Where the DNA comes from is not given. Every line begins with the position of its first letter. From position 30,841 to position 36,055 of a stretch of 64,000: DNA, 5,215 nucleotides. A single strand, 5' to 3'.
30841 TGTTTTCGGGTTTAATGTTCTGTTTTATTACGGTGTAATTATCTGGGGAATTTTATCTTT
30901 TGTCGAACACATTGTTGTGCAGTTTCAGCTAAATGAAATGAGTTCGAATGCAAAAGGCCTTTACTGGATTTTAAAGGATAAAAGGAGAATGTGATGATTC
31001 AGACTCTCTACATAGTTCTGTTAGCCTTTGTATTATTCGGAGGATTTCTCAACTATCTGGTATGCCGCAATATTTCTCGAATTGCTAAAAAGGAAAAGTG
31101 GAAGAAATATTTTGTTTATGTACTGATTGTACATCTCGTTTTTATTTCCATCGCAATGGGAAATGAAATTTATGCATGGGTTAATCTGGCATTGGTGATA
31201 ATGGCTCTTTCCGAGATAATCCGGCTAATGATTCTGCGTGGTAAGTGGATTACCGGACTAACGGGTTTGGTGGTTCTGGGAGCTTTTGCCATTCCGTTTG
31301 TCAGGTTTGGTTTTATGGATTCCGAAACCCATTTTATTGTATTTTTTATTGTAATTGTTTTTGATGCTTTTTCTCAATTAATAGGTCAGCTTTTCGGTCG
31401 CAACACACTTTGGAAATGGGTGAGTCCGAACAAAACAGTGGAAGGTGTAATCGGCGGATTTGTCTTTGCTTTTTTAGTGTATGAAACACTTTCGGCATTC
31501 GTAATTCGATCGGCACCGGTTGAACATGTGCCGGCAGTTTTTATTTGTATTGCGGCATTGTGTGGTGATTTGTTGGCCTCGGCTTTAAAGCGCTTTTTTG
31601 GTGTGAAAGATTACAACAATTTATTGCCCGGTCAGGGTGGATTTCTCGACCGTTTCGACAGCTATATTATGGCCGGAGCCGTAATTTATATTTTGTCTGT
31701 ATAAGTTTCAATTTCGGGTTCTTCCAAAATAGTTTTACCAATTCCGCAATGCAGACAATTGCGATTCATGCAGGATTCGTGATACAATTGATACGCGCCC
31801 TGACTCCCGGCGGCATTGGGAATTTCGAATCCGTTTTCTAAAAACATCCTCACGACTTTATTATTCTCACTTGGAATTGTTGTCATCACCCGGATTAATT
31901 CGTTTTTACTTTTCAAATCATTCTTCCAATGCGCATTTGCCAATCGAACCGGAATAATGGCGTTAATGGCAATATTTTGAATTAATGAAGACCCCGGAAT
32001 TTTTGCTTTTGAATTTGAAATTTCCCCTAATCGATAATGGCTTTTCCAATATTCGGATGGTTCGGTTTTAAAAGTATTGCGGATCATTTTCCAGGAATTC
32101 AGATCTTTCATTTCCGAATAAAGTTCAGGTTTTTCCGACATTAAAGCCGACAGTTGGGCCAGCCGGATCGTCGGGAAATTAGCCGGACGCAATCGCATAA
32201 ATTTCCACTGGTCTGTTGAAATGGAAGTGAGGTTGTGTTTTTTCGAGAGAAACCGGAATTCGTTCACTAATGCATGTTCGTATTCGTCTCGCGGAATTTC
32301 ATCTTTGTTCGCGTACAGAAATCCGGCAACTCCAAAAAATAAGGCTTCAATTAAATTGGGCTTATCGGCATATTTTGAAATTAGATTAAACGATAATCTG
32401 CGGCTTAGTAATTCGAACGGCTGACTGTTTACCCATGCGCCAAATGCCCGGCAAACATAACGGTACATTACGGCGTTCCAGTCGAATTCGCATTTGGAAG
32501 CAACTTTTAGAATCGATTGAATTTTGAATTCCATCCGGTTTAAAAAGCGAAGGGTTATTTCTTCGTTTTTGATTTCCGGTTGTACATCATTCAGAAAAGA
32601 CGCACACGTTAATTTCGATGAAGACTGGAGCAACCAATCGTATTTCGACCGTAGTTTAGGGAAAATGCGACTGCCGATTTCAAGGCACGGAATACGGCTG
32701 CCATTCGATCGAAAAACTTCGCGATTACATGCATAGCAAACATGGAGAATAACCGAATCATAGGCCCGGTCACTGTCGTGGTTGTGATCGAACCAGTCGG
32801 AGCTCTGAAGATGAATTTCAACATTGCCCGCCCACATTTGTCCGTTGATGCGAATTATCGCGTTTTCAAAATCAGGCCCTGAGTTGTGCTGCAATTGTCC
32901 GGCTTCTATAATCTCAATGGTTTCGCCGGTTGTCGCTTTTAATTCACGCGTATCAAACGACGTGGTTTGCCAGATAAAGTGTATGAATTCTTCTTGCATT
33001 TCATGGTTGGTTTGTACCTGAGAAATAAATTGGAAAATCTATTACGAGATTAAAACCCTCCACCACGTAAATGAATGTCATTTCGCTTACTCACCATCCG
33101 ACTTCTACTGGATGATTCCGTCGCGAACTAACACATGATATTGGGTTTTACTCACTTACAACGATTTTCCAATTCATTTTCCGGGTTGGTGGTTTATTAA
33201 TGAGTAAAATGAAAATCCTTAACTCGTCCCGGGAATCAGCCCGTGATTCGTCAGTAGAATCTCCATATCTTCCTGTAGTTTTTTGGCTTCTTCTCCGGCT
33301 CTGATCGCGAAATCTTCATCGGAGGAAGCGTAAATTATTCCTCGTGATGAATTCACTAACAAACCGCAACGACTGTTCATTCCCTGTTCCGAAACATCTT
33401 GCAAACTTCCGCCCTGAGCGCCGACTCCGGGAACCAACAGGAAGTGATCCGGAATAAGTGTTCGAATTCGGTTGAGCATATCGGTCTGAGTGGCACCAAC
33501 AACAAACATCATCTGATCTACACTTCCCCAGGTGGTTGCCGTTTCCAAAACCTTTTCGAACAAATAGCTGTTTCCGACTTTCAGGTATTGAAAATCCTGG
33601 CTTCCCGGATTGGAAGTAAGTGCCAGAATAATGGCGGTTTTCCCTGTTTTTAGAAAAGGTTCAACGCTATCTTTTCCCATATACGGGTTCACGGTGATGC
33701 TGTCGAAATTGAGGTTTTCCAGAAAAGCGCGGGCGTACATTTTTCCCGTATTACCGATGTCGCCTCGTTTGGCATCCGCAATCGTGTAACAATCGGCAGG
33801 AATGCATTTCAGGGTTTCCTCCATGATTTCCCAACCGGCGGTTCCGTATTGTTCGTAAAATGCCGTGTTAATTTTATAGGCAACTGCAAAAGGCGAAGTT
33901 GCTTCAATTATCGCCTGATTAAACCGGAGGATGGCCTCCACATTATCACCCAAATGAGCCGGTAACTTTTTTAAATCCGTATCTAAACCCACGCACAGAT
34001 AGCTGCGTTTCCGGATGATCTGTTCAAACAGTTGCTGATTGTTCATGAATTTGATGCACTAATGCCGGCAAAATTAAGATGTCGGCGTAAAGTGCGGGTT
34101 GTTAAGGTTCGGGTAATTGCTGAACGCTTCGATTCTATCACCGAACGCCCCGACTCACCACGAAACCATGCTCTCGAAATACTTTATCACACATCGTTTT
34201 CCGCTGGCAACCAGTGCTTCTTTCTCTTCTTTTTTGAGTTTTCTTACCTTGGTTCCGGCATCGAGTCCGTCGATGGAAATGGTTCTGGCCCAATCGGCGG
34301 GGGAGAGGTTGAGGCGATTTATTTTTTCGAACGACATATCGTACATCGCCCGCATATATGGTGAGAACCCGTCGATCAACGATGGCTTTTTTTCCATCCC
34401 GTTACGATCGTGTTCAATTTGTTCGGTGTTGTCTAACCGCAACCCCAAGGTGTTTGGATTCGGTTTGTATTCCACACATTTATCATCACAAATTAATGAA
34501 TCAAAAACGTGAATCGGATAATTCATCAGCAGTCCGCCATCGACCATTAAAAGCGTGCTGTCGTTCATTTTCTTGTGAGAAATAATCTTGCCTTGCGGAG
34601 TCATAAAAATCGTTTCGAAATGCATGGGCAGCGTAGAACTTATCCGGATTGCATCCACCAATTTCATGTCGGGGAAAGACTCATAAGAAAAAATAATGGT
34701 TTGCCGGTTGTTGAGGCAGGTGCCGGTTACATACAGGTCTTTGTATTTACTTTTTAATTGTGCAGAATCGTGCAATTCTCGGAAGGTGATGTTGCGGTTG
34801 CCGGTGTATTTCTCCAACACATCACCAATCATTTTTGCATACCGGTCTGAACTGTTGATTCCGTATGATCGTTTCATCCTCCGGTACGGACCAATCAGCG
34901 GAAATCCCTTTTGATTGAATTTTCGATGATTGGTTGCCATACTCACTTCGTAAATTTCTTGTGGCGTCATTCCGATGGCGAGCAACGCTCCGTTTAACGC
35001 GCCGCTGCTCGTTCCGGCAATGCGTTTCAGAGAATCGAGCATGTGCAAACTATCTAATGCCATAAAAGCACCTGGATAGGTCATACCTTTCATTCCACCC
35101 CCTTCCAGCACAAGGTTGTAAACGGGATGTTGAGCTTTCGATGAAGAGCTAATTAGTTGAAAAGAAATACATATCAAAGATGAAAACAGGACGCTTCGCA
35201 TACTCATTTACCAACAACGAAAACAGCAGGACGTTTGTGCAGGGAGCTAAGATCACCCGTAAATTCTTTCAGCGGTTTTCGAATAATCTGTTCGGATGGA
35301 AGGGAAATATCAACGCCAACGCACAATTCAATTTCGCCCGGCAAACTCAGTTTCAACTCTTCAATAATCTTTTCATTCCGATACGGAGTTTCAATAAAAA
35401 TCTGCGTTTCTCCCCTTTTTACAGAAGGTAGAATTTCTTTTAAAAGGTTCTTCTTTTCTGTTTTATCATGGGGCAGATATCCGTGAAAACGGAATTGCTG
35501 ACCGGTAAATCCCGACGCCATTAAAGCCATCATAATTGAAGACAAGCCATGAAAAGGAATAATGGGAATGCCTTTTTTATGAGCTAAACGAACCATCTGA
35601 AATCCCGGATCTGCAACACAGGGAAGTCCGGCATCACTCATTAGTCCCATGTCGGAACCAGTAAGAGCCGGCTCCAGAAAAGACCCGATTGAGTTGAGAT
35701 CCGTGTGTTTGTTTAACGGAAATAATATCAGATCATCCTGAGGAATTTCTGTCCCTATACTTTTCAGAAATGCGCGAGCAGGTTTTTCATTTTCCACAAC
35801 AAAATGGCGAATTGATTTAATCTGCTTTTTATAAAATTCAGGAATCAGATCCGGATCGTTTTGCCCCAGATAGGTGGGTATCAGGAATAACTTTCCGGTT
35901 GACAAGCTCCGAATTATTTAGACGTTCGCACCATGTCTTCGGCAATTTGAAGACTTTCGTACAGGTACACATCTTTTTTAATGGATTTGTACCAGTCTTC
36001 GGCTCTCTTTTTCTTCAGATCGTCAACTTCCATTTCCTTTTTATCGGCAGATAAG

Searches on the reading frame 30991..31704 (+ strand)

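Call 78: search_protein_families(library=pfam, proteins=[window:30991-31704:+])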
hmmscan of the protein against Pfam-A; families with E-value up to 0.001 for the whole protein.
window:30991-31704:+ (237 aa): 1 family
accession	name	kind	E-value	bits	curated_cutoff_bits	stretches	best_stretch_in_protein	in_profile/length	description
PF01148.25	CTP_transf_1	-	4.7e-36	125.4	24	1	3-235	15-260/264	Cytidylyltransferase family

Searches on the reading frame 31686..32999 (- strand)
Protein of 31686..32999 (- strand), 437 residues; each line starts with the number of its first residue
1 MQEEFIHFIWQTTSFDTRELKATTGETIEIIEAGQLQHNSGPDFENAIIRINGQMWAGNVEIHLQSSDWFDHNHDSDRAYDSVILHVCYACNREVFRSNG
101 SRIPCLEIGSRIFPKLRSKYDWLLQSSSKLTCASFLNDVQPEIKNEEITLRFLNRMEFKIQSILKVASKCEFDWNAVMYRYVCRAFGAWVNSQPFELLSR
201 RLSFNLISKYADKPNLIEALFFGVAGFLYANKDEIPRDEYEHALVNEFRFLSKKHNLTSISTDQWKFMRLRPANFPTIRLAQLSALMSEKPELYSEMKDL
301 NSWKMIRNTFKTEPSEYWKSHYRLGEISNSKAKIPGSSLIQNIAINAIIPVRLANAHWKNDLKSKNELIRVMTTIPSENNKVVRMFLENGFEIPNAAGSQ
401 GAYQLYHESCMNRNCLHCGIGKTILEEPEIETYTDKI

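Call 78: search_protein_families(library=pfam, proteins=[window:31686-32999:-])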
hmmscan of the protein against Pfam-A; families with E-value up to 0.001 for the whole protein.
window:31686-32999:- (437 aa): 1 family
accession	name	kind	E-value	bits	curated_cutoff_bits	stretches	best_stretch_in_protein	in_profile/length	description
PF11013.13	DUF2851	-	1.5e-122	409.7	25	1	3-381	1-375/375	Protein of unknown function (DUF2851)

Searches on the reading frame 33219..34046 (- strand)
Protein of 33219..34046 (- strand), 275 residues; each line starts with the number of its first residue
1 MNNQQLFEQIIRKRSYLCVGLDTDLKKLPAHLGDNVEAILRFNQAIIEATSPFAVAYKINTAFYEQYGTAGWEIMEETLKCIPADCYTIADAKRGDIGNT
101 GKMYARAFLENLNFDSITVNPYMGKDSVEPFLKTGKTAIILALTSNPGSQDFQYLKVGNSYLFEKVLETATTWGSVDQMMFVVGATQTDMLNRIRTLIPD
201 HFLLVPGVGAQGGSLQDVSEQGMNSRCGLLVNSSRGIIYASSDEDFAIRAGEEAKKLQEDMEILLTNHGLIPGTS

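Call 78: search_protein_families(library=pfam, proteins=[window:33219-34046:-])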
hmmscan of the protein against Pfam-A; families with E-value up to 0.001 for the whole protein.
window:33219-34046:- (275 aa): 1 family
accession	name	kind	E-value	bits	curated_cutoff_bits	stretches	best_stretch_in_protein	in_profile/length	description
PF00215.30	OMPdecase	-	1.2e-26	94.5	27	1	16-243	2-214/221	Orotidine 5'-phosphate decarboxylase / HUMPS family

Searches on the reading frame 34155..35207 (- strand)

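Call 78: search_protein_families(library=pfam, proteins=[window:34155-35207:-])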
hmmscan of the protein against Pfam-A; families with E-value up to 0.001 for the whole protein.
window:34155-35207:- (350 aa): 1 family
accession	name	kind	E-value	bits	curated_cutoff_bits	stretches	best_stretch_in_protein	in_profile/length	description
PF01734.28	Patatin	-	1e-27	98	27.7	1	32-235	1-190/191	Patatin-like phospholipase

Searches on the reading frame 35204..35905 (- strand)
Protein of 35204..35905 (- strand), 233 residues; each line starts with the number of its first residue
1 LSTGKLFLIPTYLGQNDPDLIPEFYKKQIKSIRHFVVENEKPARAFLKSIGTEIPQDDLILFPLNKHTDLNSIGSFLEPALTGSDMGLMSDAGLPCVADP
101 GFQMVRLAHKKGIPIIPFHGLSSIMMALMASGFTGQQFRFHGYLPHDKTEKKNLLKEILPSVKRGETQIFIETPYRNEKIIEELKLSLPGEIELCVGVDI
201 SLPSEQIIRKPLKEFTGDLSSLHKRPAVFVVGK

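Call 78: search_protein_families(library=pfam, proteins=[window:35204-35905:-])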
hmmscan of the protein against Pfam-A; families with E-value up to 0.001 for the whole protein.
window:35204-35905:- (233 aa): 1 family
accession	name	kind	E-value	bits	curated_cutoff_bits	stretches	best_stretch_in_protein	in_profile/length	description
PF00590.25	TP_methylase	-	1.6e-07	31.9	27.8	1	78-215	73-211/212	Tetrapyrrole (Corrin/Porphyrin) Methylases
